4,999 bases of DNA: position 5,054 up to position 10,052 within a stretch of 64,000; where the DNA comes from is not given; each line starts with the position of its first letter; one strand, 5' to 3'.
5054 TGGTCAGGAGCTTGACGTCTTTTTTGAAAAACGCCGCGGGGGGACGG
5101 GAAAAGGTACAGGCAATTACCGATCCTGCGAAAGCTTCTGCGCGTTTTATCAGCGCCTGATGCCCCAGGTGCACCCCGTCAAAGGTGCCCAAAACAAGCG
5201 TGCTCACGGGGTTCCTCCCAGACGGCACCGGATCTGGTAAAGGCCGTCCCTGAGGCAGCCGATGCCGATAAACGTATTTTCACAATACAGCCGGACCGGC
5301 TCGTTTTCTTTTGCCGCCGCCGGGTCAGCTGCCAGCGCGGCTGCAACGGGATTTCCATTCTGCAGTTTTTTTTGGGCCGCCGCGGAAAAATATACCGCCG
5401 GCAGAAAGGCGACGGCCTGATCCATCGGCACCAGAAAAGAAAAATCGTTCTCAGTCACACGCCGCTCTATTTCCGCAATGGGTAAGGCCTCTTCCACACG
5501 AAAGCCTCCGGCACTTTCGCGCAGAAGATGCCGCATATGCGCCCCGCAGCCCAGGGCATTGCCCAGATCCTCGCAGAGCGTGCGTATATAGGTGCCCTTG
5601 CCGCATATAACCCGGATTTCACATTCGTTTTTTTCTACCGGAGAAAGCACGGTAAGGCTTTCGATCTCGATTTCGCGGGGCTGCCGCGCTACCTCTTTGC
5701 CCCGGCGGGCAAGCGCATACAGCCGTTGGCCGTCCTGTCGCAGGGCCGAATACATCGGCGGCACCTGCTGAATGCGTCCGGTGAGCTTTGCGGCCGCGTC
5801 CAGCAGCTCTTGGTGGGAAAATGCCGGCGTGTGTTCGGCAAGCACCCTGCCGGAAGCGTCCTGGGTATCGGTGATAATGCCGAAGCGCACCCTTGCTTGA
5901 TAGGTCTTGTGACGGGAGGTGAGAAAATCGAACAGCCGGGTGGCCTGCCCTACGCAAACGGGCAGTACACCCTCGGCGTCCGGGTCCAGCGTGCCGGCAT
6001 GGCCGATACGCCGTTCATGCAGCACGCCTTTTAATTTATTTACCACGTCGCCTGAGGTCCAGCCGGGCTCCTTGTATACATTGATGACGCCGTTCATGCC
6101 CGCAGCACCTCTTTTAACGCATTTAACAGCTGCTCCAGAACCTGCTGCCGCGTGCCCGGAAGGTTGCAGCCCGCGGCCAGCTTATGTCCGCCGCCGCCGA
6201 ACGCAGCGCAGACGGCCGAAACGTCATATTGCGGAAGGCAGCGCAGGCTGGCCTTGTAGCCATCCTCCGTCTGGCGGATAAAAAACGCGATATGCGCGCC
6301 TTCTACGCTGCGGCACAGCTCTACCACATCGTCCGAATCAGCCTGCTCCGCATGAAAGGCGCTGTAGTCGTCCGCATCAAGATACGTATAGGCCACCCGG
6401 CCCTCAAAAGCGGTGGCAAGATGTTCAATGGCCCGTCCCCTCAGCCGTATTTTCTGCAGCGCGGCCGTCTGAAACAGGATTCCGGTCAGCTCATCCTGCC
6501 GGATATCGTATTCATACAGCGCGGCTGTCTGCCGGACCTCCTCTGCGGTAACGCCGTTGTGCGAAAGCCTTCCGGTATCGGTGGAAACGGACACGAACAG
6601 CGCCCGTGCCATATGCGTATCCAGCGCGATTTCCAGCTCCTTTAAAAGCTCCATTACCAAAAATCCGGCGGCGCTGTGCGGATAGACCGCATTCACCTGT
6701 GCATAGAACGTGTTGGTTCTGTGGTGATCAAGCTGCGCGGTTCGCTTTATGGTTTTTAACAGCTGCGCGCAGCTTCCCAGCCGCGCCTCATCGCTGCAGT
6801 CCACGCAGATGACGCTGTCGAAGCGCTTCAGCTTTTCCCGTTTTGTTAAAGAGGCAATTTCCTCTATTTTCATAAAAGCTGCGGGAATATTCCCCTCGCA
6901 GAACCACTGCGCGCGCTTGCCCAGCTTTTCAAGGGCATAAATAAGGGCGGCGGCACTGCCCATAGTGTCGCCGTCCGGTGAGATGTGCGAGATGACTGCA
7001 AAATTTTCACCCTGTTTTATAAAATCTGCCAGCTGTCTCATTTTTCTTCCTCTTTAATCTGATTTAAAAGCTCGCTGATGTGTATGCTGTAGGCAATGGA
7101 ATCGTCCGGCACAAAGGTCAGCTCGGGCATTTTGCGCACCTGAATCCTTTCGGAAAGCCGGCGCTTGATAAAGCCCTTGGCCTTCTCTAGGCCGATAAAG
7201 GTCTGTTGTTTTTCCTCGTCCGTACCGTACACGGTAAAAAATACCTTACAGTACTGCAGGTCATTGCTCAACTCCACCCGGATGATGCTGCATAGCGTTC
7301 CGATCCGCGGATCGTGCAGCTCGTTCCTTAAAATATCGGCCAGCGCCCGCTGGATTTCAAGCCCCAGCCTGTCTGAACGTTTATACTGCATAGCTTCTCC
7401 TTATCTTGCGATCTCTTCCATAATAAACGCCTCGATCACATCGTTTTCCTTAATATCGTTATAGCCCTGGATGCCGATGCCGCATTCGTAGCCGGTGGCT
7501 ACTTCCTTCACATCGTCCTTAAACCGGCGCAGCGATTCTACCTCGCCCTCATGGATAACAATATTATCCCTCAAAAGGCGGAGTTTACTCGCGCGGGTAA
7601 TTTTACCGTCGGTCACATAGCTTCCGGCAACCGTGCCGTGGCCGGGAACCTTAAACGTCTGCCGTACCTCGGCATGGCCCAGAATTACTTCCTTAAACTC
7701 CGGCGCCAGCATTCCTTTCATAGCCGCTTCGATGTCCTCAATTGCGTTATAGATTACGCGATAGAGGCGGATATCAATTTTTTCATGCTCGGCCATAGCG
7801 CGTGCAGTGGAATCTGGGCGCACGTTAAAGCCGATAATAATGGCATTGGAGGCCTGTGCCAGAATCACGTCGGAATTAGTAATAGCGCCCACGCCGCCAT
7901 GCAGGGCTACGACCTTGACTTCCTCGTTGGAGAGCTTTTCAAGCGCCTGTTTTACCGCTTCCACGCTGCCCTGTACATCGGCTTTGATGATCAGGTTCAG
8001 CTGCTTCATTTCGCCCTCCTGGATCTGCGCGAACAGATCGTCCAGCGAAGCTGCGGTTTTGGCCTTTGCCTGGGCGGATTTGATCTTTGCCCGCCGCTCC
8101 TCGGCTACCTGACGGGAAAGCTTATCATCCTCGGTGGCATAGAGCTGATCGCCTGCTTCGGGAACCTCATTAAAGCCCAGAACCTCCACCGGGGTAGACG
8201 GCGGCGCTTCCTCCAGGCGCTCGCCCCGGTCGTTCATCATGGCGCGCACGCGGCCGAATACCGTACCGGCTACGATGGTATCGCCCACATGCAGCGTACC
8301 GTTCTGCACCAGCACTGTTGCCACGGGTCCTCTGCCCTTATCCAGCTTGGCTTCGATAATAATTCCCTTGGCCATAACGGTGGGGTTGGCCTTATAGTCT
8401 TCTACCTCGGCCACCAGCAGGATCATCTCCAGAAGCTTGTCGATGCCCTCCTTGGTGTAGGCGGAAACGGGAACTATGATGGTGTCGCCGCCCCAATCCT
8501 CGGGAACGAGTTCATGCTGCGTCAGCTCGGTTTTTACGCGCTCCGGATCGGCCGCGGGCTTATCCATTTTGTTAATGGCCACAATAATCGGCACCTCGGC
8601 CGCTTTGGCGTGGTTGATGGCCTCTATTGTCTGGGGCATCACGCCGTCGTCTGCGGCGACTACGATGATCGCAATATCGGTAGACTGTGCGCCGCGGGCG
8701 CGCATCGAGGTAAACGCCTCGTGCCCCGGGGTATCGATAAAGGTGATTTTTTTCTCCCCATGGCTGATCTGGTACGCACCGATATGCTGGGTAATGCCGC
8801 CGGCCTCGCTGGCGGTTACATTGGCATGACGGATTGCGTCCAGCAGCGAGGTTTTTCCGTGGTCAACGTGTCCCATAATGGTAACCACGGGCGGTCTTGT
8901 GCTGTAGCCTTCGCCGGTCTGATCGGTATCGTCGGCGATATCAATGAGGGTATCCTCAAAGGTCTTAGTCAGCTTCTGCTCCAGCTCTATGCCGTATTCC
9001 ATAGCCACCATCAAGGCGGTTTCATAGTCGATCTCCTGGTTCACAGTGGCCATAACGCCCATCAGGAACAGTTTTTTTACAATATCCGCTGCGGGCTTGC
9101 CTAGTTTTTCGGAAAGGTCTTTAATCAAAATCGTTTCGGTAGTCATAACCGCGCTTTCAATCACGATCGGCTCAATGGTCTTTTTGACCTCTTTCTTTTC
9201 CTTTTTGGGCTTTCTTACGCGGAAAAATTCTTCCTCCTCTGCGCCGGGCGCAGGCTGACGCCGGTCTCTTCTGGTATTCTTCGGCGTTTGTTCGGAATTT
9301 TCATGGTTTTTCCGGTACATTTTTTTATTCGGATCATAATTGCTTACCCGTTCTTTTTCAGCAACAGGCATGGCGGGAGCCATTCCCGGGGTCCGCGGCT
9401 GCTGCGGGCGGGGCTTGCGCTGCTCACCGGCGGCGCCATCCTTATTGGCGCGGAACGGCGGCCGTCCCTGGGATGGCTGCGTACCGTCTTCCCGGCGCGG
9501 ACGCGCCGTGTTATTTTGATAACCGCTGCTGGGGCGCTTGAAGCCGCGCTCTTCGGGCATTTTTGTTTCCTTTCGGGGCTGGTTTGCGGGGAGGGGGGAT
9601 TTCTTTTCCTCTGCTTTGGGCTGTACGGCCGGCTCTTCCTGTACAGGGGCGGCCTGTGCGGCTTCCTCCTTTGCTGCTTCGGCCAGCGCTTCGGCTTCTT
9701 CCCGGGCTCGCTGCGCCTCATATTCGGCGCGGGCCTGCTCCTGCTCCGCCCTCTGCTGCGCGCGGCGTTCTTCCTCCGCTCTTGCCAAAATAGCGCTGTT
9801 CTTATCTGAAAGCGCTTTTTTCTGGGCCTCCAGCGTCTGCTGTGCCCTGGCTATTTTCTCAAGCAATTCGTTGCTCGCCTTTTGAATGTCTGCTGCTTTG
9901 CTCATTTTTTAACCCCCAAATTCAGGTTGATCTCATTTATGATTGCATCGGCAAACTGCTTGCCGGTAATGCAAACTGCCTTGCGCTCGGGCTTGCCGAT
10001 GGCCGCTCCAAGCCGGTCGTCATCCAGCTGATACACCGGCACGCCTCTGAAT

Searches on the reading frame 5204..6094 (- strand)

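Call 51: search_protein_families(library=pfam, proteins=[window:5204-6094:-], max_evalue=0.00001)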
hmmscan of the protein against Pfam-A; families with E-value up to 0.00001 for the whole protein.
window:5204-6094:- (296 aa): 3 families
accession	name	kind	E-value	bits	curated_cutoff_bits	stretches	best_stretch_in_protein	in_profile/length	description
PF01509.24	TruB_N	-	2e-52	178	27.3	1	23-170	2-149/149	TruB family pseudouridylate synthase (N terminal domain)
PF16198.10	TruB_C_2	-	8.4e-12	45.5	29.3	1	171-228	1-65/66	tRNA pseudouridylate synthase B C-terminal domain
PF09157.17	TruB-C_2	-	2.8e-06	27.6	21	1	232-284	1-49/57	Pseudouridine synthase II TruB, C-terminal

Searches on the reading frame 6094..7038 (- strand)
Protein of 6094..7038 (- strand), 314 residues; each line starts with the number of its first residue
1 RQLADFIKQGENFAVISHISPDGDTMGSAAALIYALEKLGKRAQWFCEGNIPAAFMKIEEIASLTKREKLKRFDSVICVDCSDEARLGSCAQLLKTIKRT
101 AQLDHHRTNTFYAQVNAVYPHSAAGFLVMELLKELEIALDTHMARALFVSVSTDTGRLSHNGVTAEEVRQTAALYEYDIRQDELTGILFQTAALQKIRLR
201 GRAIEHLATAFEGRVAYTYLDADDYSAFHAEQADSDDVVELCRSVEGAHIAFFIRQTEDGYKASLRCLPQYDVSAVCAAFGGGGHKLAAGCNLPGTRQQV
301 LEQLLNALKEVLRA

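Call 51: search_protein_families(library=pfam, proteins=[window:6094-7038:-], max_evalue=0.00001)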
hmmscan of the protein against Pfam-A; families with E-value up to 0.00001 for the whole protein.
window:6094-7038:- (314 aa): 2 families
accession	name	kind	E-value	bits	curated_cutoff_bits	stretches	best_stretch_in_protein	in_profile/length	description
PF01368.27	DHH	-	1.5e-12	48.3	28.1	1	13-147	2-121/125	DHH family, N-terminal domain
PF02272.25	DHHA1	-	1e-10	42.4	25.9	1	215-313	4-101/102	DHHA1 domain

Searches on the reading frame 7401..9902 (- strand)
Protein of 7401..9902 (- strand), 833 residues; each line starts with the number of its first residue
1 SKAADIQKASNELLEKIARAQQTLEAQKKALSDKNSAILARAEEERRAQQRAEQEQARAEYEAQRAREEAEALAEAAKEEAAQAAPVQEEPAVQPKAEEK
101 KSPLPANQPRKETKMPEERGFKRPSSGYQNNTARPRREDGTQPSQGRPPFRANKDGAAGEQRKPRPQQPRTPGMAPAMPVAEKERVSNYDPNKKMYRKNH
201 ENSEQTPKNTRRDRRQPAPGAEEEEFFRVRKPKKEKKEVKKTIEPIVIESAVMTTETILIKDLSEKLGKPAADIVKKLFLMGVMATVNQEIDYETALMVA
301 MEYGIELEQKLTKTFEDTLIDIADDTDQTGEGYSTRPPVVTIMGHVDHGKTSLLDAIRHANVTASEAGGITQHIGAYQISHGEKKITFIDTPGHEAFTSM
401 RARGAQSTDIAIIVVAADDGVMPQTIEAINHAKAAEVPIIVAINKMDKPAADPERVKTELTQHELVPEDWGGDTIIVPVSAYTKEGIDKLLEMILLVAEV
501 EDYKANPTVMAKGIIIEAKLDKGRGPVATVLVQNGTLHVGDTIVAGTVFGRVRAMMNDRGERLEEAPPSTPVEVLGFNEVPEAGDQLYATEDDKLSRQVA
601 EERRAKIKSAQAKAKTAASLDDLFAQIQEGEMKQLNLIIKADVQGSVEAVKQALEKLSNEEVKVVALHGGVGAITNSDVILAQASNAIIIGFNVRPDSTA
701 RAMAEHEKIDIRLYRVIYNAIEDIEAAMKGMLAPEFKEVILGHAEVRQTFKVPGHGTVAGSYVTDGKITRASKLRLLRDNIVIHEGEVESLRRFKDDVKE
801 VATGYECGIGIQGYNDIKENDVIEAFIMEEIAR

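Call 51: search_protein_families(library=pfam, proteins=[window:7401-9902:-], max_evalue=0.00001)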
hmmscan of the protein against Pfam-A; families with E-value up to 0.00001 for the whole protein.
window:7401-9902:- (833 aa): 8 families
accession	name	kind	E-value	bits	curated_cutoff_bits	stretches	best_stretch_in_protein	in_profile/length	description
PF11987.13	IF-2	-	2.2e-45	153.8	27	1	611-725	3-117/117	Translation-initiation factor 2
PF00009.33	GTP_EFTU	-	5.6e-39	134.1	26.5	1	340-496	6-184/188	Elongation factor Tu GTP binding domain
PF22042.2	EF-G_D2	-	5.4e-33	113.4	27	1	511-589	2-83/84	Elongation factor G domain 2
PF04760.21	IF2_N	-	3.3e-13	49.6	25.3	1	256-306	2-53/53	Translation initiation factor IF-2, N-terminal region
PF01926.29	MMR_HSR1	-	8.9e-13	48.8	21.9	1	340-445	2-113/113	50S ribosome-binding GTPase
PF03144.31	GTP_EFTU_D2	-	2.8e-10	40.9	30.3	1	756-822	1-71/73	Elongation factor Tu domain 2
PF02421.24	FeoB_N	-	4.7e-07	29.9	27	1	340-493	3-155/156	Ferrous iron transport protein B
PF00025.27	Arf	-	2e-06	27.8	22.3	0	342-494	19-170/174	ADP-ribosylation factor family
